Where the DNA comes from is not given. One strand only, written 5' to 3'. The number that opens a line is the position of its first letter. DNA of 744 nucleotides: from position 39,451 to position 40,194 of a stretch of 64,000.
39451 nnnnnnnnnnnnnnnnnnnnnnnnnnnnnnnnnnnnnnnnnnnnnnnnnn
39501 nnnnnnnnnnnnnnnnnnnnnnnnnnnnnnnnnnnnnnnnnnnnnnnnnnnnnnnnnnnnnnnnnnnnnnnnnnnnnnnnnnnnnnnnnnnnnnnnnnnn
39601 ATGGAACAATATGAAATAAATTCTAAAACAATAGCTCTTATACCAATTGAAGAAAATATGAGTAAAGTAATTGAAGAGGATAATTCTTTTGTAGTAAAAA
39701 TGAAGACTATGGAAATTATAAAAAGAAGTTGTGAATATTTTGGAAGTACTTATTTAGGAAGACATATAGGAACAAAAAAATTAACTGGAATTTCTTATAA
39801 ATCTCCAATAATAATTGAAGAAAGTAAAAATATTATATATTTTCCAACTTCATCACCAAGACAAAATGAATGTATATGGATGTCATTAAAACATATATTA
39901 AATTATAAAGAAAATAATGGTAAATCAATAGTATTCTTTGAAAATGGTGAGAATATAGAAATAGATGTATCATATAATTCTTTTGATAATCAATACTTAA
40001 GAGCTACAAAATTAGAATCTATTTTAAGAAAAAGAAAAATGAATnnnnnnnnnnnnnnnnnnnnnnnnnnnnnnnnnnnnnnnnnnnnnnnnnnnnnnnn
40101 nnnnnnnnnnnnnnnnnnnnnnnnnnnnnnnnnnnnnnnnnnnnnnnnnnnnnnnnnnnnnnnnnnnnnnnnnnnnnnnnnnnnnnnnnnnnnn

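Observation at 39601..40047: ComK-family regulator between dnaN and recF, where Bacillus has the S4-domain gene yaaA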

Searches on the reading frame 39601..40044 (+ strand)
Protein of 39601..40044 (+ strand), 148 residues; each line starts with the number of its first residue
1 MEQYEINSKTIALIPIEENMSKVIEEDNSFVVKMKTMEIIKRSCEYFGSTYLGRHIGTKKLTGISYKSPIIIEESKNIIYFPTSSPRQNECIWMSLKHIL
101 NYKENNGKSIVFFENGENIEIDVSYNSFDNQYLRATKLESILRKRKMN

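Call 3: search_protein_families(library=pfam, proteins=[window:39601-40044:+], max_evalue=1)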
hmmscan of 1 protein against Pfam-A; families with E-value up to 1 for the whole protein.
window:39601-40044:+ (148 aa): 2 families
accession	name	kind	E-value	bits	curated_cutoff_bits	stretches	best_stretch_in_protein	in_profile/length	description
PF06338.17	ComK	-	2.2e-49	167.5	22.3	1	1-146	1-151/152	ComK protein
PF24316.1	Tli3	-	0.026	15.3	27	1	63-112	48-98/129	T6SS Tli3 immunity protein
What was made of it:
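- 39601..40047 (+): comK: short, core-only ComK-family transcription factor (148 aa). Pfam PF06338 E=2.2e-49 (call 3).
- On ComK family (PF06338): E=2.2e-49, 167.5 bits against a cutoff of 22.3, profile positions 1-151 of 152 (call 3).
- On S4-domain YaaA/RlbA: The only Pfam hit above threshold is ComK (call 3).
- Closest known: YaaA/RlbA, the S4-domain gene between dnaN and recF in Bacillus. Different: No S4 domain was detected (call 3).
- Checked: It matches PF06338 ComK at E=2.2e-49 (167.5 bits, cutoff 22.3), covering profile positions 1-151 of 152 (call 3).
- Tried and rejected: No S4 domain (call 3).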

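Call 4: search_protein_families(library=ncbifam, proteins=[window:39601-40044:+], max_evalue=1)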
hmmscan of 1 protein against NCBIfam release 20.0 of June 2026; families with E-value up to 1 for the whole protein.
window:39601-40044:+ (148 aa): 1 family
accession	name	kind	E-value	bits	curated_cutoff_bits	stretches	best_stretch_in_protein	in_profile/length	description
NF008623.0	PRK11609.1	equivalog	0.036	13.8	174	1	108-147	104-143/213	bifunctional nicotinamidase/pyrazinamidase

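Call 5: search_solved_structures(query=window:39601-40044:+, max_evalue=10, show_alignments=2)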
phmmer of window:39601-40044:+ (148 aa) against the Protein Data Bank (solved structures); distinct sequences matched with E-value up to 10: 1.
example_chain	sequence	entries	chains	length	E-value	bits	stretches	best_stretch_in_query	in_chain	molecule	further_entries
1y7e_A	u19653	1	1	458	1.1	12.5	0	108-136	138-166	Probable M18-family aminopeptidase 1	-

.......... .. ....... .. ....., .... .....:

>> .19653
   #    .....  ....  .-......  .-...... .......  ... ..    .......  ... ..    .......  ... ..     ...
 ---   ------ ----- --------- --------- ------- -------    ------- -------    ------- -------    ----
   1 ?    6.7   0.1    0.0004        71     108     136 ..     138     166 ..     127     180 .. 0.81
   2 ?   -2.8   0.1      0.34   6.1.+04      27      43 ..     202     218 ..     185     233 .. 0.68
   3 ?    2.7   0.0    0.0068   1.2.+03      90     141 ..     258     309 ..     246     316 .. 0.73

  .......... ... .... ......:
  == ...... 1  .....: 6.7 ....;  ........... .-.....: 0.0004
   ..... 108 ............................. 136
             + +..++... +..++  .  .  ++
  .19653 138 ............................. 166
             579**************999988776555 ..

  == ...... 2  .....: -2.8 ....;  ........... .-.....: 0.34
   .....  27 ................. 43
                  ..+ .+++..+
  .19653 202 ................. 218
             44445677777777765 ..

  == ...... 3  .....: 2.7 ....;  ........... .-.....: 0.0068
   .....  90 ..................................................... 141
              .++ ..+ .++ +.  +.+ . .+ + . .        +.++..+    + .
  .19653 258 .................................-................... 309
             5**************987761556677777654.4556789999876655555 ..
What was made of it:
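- Tried and rejected: No informative hit (calls 4, 5).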

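Call 7: find_homologous_proteins(query=window:39601-40044:+)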
Query window:39601-40044:+ (148 aa): 403 proteins with E <= 0.001 among 411 candidates; the best 120 are listed.
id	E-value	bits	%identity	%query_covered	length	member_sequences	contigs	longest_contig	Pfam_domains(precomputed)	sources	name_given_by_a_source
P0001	3.5e-88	311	97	100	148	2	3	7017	PF06338.18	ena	-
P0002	7.2e-69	248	74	100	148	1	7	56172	PF06338.18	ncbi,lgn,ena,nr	ncbi:MAG: competence protein ComK [Bacilli bacterium]|nr:competence protein ComK [Bacilli bacterium]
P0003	1.2e-66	241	74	99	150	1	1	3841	PF06338.18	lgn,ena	-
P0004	4.7e-66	239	75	99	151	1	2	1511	PF06338.18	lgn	-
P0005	6.7e-66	238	70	99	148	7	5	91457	PF06338.18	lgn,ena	-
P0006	1.1e-65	238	71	99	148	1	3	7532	PF06338.18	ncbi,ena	-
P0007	1.2e-65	238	71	99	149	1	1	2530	PF06338.18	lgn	-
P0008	1.3e-65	237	72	100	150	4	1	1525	PF06338.18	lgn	-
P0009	1.8e-65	237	70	100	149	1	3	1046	PF06338.18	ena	-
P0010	2.2e-65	237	69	99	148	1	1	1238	PF06338.18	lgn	-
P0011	3.6e-65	236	71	99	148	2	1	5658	PF06338.18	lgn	-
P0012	1.1e-64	234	71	99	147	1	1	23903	PF06338.18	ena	-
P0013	1.1e-64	234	71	99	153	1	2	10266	PF06338.18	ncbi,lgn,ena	-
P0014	4.1e-64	233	72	98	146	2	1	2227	PF06338.18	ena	-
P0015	4.6e-64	232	71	99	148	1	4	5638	PF06338.18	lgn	-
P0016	4.8e-64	232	71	99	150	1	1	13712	PF06338.18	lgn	-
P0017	5.8e-64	232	70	99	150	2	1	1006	PF06338.18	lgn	-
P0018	9.1e-64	231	69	99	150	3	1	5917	PF06338.18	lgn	-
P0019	1.1e-63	231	68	100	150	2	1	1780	PF06338.18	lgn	-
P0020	1.6e-63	231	72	99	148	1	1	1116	PF06338.18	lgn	-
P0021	2.7e-63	230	71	99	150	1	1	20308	PF06338.18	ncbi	-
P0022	3.6e-63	230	71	99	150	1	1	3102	PF06338.18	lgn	-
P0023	5.7e-63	229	71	99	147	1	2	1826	PF06338.18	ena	-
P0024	1.3e-62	228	71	99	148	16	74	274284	PF06338.18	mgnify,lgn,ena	mgnify:FL=1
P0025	2.5e-62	227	70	100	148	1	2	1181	PF06338.18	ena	-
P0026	2.6e-62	227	71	99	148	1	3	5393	PF06338.18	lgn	-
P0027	5.8e-62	226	71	98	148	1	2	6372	PF06338.18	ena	-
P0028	6.0e-62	226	71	99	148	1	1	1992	PF06338.18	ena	-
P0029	1.2e-61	225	70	99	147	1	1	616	PF06338.18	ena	-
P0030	1.7e-61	224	68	100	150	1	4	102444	PF06338.18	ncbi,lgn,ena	-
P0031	3.9e-61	223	70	99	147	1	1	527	PF06338.18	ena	-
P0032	9.6e-61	222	68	99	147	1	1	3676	PF06338.18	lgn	-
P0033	1.1e-60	222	69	99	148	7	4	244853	PF06338.18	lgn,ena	-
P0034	1.1e-60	221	67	99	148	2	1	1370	PF06338.18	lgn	-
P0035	1.2e-60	221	68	99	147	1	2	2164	PF06338.18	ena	-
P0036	2.0e-60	221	66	99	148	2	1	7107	PF06338.18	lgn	-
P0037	2.6e-60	220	70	98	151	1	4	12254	PF06338.18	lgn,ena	-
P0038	5.2e-60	219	69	98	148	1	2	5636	PF06338.18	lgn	-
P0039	1.7e-59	218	67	97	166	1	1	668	PF06338.18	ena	-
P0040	2.6e-59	217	67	100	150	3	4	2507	PF06338.18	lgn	-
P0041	7.1e-59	216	64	99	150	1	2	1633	PF06338.18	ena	-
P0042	9.9e-59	215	66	100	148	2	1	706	PF06338.18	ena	-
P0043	7.2e-58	212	63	99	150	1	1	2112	PF06338.18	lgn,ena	-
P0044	8.8e-58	212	66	99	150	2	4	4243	PF06338.18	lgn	-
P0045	1.0e-57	212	69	99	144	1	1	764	PF06338.18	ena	-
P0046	1.5e-57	211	65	99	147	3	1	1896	PF06338.18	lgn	-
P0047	3.0e-57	210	62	99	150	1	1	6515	PF06338.18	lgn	-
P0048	7.1e-57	209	64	99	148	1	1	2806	PF06338.18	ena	-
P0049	1.2e-56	208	66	99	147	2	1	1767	PF06338.18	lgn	-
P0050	1.2e-56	208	64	99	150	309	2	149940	PF06338.18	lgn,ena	-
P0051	1.4e-56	208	66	99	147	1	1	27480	PF06338.18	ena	-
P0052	2.3e-56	207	68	99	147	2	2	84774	PF06338.18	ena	-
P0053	3.5e-56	207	63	98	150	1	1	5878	PF06338.18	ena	-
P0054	4.6e-56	207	63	98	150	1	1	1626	PF06338.18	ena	-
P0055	5.0e-56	206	65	99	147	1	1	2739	PF06338.18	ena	-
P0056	6.1e-56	206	66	99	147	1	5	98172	PF06338.18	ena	-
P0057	8.5e-56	206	66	96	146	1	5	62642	PF06338.18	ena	-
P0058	1.5e-55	205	64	98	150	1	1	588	PF06338.18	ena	-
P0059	1.6e-55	205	65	99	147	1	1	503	PF06338.18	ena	-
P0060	2.3e-55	204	66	99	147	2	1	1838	PF06338.18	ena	-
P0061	3.4e-55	204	63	99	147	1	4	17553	PF06338.18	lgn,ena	-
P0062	3.4e-55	204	62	99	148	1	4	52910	PF06338.18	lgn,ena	-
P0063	4.3e-55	203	63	98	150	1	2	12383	PF06338.18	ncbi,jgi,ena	-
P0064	4.7e-55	203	68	97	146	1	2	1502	PF06338.18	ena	-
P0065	5.0e-55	203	63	98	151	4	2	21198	PF06338.18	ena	-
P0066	6.4e-55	203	62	97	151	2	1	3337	PF06338.18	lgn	-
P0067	7.8e-55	203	61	99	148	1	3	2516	PF06338.18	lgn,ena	-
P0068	8.7e-55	202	66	99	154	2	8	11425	PF06338.18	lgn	-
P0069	9.1e-55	202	63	98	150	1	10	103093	PF06338.18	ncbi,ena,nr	ncbi:MAG: competence protein ComK [Bacilli bacterium]|nr:competence protein ComK [Bacilli bacterium]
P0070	1.3e-54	202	64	99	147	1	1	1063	PF06338.18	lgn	-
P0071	1.6e-54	202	63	98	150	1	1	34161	PF06338.18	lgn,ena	-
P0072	1.9e-54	201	65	98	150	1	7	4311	PF06338.18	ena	-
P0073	2.0e-54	201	64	98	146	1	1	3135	PF06338.18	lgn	-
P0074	2.9e-54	201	65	97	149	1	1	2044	PF06338.18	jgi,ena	-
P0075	3.3e-54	201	66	99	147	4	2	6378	PF06338.18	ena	-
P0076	3.9e-54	200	65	96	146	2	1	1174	PF06338.18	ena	-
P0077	4.5e-54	200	64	98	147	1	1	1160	PF06338.18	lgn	-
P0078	4.6e-54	200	61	98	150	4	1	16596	PF06338.18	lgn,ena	-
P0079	5.6e-54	200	63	98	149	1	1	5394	PF06338.18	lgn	-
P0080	5.7e-54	200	65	97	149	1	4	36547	PF06338.18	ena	-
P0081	7.7e-54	199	61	100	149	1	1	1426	PF06338.18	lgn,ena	-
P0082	1.0e-53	199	62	98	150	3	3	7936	PF06338.18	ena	-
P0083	1.1e-53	199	64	98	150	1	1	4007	PF06338.18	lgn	-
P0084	1.2e-53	199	62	98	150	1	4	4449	PF06338.18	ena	-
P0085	1.6e-53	198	61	98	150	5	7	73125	PF06338.18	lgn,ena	-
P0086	1.9e-53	198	61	98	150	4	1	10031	PF06338.18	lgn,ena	-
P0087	2.6e-53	198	64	97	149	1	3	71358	PF06338.18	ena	-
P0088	3.4e-53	197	66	98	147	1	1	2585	PF06338.18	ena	-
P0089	3.6e-53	197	62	99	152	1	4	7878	PF06338.18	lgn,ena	-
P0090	3.6e-53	197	66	98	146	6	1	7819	PF06338.18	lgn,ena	-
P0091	3.9e-53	197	61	98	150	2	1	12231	PF06338.18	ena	-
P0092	4.4e-53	197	61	98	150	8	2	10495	PF06338.18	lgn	-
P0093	6.8e-53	196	61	98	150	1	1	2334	PF06338.18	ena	-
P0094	8.1e-53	196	60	99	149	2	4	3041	PF06338.18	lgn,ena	-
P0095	8.6e-53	196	63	97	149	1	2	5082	PF06338.18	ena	-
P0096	1.1e-52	196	59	99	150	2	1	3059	PF06338.18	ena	-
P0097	1.2e-52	195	63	99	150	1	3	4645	PF06338.18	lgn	-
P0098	1.6e-52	195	62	98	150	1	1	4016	PF06338.18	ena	-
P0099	2.2e-52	195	61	98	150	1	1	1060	PF06338.18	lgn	-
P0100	2.9e-52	194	59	98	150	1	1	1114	PF06338.18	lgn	-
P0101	3.2e-52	194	61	98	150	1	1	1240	PF06338.18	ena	-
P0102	3.4e-52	194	65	97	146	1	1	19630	PF06338.18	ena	-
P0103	3.5e-52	194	63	98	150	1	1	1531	PF06338.18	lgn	-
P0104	5.9e-52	193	62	99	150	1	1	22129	PF06338.18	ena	-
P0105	8.2e-52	193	59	98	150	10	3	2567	PF06338.18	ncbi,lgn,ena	-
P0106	9.3e-52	193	65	97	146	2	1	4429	PF06338.18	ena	-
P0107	9.4e-52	193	62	99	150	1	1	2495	PF06338.18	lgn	-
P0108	1.1e-51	192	62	99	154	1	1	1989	PF06338.18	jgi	jgi:competence protein ComK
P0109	1.2e-51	192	60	99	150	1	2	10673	PF06338.18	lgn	-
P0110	1.6e-51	192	62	100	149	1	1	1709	PF06338.18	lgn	-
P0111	1.8e-51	192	64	98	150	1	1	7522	PF06338.18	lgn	-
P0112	2.3e-51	191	59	98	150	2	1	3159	PF06338.18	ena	-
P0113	2.6e-51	191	63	98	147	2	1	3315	PF06338.18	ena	-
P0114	2.7e-51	191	61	98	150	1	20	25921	PF06338.18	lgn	-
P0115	4.8e-51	190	61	98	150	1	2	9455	PF06338.18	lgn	-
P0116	6.9e-51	190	60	98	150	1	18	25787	PF06338.18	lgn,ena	-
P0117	9.2e-51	189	60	98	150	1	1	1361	PF06338.18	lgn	-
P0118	9.9e-51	189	61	98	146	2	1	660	PF06338.18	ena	-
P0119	1.2e-50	189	57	99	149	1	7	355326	PF06338.18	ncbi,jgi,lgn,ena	jgi:competence protein ComK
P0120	1.3e-50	189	64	97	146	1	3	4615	PF06338.18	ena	-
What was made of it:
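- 39601..40047 (+): 403 homologues, all about 150 aa (call 7).
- NCBI and JGI already name these proteins 'competence protein ComK' (call 7).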

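Call 9: find_encoding_contigs(protein=P0119, flank=6000, max_places=3)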
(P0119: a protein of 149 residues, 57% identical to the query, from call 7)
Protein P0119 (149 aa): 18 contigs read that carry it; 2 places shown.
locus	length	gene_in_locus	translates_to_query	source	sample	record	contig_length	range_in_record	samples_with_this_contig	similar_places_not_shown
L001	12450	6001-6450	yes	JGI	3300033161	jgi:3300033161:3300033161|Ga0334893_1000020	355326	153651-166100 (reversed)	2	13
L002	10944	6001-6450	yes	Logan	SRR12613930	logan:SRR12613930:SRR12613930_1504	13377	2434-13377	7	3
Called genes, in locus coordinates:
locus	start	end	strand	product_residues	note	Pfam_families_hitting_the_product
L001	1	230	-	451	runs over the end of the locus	PF10396:TrmE_N, PF00350:Dynamin_N (faint), PF12631:MnmE_helical, PF01926:MMR_HSR1, PF02421:FeoB_N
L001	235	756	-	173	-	PF01966:HD (weak)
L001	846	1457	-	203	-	PF07650:KH_2 (faint), PF13083:KH_KhpA-B, PF01424:R3H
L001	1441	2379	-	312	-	PF02096:60KD_IMP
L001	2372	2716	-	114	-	PF00825:Ribonuclease_P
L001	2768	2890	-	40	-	PF00468:Ribosomal_L34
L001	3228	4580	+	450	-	PF11638:DnaA_N (weak), PF00308:Bac_DnaA, PF01695:IstB_IS21, PF13173:AAA_14 (weak), PF00004:AAA (weak), PF08299:Bac_DnaA_C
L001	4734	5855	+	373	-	PF00712:DNA_pol3_beta, PF02767:DNA_pol3_beta_2, PF02768:DNA_pol3_beta_3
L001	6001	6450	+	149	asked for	PF06338:ComK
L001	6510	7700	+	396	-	PF02463:SMC_N, PF13476:AAA_23 (weak)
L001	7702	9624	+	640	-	PF02518:HATPase_c, PF00204:DNA_gyraseB, PF01751:Toprim, PF00986:DNA_gyraseB_C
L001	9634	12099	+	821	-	PF00521:DNA_topoisoIV, PF03989:DNA_gyraseA_C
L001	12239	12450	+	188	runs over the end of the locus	PF00383:dCMP_cyt_deam_1, PF14437:MafB19-deam, PF14439:Bd3614-deam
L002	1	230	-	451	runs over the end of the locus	PF10396:TrmE_N, PF00350:Dynamin_N (faint), PF12631:MnmE_helical, PF01926:MMR_HSR1, PF02421:FeoB_N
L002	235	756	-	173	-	PF01966:HD (weak)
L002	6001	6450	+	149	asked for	PF06338:ComK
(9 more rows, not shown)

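Call 10: find_encoding_contigs(protein=P0024, flank=6000, max_places=3)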
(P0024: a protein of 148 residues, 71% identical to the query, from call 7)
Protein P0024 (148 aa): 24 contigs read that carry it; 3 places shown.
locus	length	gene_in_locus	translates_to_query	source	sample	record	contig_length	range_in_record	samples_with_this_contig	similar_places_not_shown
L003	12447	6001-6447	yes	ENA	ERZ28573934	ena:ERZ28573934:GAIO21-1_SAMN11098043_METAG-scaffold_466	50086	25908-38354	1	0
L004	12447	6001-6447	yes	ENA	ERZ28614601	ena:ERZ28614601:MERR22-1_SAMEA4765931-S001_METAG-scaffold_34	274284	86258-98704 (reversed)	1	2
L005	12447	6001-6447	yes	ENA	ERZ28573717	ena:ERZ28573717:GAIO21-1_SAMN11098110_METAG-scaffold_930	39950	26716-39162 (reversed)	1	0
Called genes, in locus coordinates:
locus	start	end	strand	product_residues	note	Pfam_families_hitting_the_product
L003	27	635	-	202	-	PF13083:KH_KhpA-B, PF01424:R3H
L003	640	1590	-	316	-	PF02096:60KD_IMP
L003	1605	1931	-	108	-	PF00825:Ribonuclease_P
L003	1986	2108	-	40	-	PF00468:Ribosomal_L34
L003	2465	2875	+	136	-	-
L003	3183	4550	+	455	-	PF11638:DnaA_N, PF00308:Bac_DnaA, PF01695:IstB_IS21, PF01637:ATPase_2 (faint), PF13173:AAA_14 (weak), PF08299:Bac_DnaA_C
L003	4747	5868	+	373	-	PF00712:DNA_pol3_beta, PF02767:DNA_pol3_beta_2, PF02768:DNA_pol3_beta_3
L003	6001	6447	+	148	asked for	PF06338:ComK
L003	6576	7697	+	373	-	PF02463:SMC_N, PF13175:AAA_15, PF13476:AAA_23 (faint), PF10088:DUF2326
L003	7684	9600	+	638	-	PF02518:HATPase_c, PF00204:DNA_gyraseB, PF01751:Toprim, PF00986:DNA_gyraseB_C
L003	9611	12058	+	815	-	PF00521:DNA_topoisoIV, PF03989:DNA_gyraseA_C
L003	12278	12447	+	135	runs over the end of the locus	PF00383:dCMP_cyt_deam_1, PF14437:MafB19-deam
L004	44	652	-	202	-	PF13083:KH_KhpA-B, PF01424:R3H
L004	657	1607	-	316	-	PF02096:60KD_IMP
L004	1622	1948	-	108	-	PF00825:Ribonuclease_P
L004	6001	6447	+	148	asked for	PF06338:ComK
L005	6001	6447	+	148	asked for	PF06338:ComK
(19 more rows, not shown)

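Call 12: find_related_loci(query=A1, collection=genome_contigs, flank=5000)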
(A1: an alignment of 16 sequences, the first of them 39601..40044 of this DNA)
Query A1 (148 aa) in genome_contigs; peptide patterns used: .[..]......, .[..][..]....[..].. (x = any residue, [..] = any of these).
316 stretches matched a pattern; 255 encode a relative of the query (tblastn E <= 1e-3); the best 80 are kept; 80 distinct loci.
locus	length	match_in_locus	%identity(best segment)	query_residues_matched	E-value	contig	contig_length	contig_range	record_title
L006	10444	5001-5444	74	1-148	1e-74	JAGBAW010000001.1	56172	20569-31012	MAG: Bacilli bacterium isolate RGIG8951 Water_deer_Rectum-1__c3395, whole genome shotgun sequence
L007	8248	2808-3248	73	1-147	2e-73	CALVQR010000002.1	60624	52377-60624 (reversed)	MAG: uncultured Bacilli bacterium isolate BRZ_AQ__bin80 genome assembly, contig: BRZ_AQ__NODE_964_length_60624_cov_5.037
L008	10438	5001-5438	73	1-146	3e-71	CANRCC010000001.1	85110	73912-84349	MAG: uncultured Bacilli bacterium isolate Lapin-028__bin32 genome assembly, contig: Lapin-028__NODE_204_length_85110_cov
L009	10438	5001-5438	71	1-146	3e-68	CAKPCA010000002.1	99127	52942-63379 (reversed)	MAG: uncultured Bacilli bacterium isolate REFINED_METABAT215_TOP10_CONTIGS_1500_ASSEMBLY_K77_MERGED__Hadza_MoBio_hadza-I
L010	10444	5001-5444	68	1-148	3e-67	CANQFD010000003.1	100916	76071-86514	MAG: uncultured Bacilli bacterium isolate Lapin-003-2__bin2 genome assembly, contig: Lapin-003-2__NODE_167_length_100916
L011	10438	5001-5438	64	1-146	2e-62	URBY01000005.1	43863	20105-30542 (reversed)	uncultured Tenericutes bacterium isolate UMGS855 genome assembly, contig: NODE_633_length_43863_cov_6.142645, whole geno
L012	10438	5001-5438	64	1-146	2e-62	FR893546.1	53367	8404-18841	Clostridium sp. CAG:433 genomic scaffold, scf25, whole genome shotgun sequence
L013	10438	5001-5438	63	1-146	6e-62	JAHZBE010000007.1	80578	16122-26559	MAG: bacterium isolate HRGM_Genome_2006 HRGM_Genome_2006_7, whole genome shotgun sequence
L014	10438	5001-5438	68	1-146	5e-61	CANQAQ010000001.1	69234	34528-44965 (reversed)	MAG: uncultured Bacilli bacterium isolate Lapin-002__bin21 genome assembly, contig: Lapin-002__NODE_486_length_69234_cov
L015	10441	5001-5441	65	1-147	1e-59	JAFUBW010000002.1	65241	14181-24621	MAG: Bacilli bacterium isolate RGIG4353 Roe_deer_Jejunum-2__c26, whole genome shotgun sequence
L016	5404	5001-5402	68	1-134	4e-59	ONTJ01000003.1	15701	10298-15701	uncultured Clostridiales bacterium isolate RUG630 genome assembly, contig: k87_3414547, whole genome shotgun sequence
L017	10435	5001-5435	61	1-145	1e-58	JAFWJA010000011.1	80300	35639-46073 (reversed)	MAG: Bacilli bacterium isolate RGIG5784 Sheep_Ileum-5__c1027, whole genome shotgun sequence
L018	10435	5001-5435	61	1-145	2e-58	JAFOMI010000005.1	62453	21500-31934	MAG: Bacilli bacterium isolate RGIG598 Dairy_cattle_Duodenum.Co__c78220, whole genome shotgun sequence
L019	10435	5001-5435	61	1-145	5e-58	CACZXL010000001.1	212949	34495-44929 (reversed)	MAG: uncultured Erysipelotrichaceae bacterium isolate RUG13038 genome assembly, contig: RUG13038_asm_1, whole genome sho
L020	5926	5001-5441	58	1-147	4e-57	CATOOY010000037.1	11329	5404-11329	MAG TPA_asm: uncultured Erysipelotrichaceae bacterium isolate MGG30896_1680015486 genome assembly, contig: SAMEA4643411_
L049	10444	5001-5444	55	1-148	1e-48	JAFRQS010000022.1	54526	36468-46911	MAG: Bacilli bacterium isolate RGIG2714 Goat_Omasum-4__c411049, whole genome shotgun sequence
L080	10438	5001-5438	54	1-146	4e-45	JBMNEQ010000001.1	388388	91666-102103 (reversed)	MAG: Bacilli bacterium isolate SBF912LR0HQ0064 contig_19298, whole genome shotgun sequence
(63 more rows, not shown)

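Call 22: search_protein_families(library=pfam, proteins=[L049:2580-3131:+, L049:3172-4881:+, L049:5524-5778:+, L049:5817-6131:+, L049:6127-7557:+, L080:1958-2821:+, L080:2900-4891:+, L080:5559-6017:+, L080:6032-8086:+, L080:8111-8947:+], max_evalue=0.00001)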
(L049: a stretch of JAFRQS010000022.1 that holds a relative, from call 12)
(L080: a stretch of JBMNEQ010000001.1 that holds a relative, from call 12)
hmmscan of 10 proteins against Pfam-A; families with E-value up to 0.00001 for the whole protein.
L049:2580-3131:+ (184 aa): 1 family
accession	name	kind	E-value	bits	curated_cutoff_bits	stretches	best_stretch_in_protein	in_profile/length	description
PF04011.17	LemA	-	1.4e-62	210.4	26.2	1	36-184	1-149/149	LemA family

L049:3172-4881:+ (570 aa): 2 families
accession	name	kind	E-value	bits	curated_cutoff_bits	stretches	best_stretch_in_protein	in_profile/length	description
PF20990.2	DUF2207_C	-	5.6e-18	66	33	1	443-498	192-247/247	Predicted membrane protein (DUF2207) C-terminal domain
PF09972.14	DUF2207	-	6.5e-18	66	24.4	1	21-208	1-172/172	Predicted membrane protein (DUF2207) N-terminal domain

L049:5524-5778:+ (85 aa): 0 families

L049:5817-6131:+ (105 aa): 1 family
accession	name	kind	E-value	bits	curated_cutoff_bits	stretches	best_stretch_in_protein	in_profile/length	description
PF02686.20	GatC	-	3e-13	50.2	23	1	31-97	1-64/66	Glu-tRNAGln amidotransferase C subunit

L049:6127-7557:+ (477 aa): 1 family
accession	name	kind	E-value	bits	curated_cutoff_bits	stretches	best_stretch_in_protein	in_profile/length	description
PF01425.27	Amidase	-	5.6e-138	461.2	27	1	25-460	1-443/445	Amidase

L080:1958-2821:+ (288 aa): 1 family
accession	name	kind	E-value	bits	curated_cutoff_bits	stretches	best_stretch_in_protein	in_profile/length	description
PF00483.29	NTP_transferase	-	2.2e-33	116.3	21.2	1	6-267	1-241/245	Nucleotidyl transferase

L080:2900-4891:+ (664 aa): 7 families
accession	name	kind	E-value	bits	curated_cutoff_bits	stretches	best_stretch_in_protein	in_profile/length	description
PF01653.23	DNA_ligase_aden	-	1.1e-95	320.5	27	1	68-310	3-253/253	NAD-dependent DNA ligase adenylation domain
PF03120.22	DNA_ligase_OB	-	8.2e-32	109.4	32.9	1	314-390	2-78/79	NAD-dependent DNA ligase OB-fold domain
PF12826.13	HHH_2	-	5.2e-20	71.8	27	1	504-563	2-61/64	Helix-hairpin-helix motif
PF00533.33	BRCT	-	4.5e-12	46.5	21.3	1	591-655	6-72/78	BRCA1 C Terminus (BRCT) domain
PF14520.12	HHH_5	-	1.6e-11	44.9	27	1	508-558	5-56/57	Helix-hairpin-helix domain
PF22745.1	Nlig-Ia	-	9.7e-07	29.8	27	1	19-53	18-52/92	DNA ligase-like, N-terminal NAD+-binding domain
PF00633.29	HHH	-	4.2e-06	26.8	24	0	528-556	2-30/30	Helix-hairpin-helix motif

L080:5559-6017:+ (153 aa): 0 families

L080:6032-8086:+ (685 aa): 1 family
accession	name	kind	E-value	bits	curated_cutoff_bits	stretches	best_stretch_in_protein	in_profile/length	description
PF00990.26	GGDEF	-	6.6e-20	71.9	23.8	1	537-667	2-145/161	Diguanylate cyclase, GGDEF domain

L080:8111-8947:+ (279 aa): 1 family
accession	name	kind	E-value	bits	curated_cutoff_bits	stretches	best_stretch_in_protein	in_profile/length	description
PF03631.20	Virul_fac_BrkB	-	6.8e-36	124.7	33.7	1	27-270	10-258/259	Virulence factor BrkB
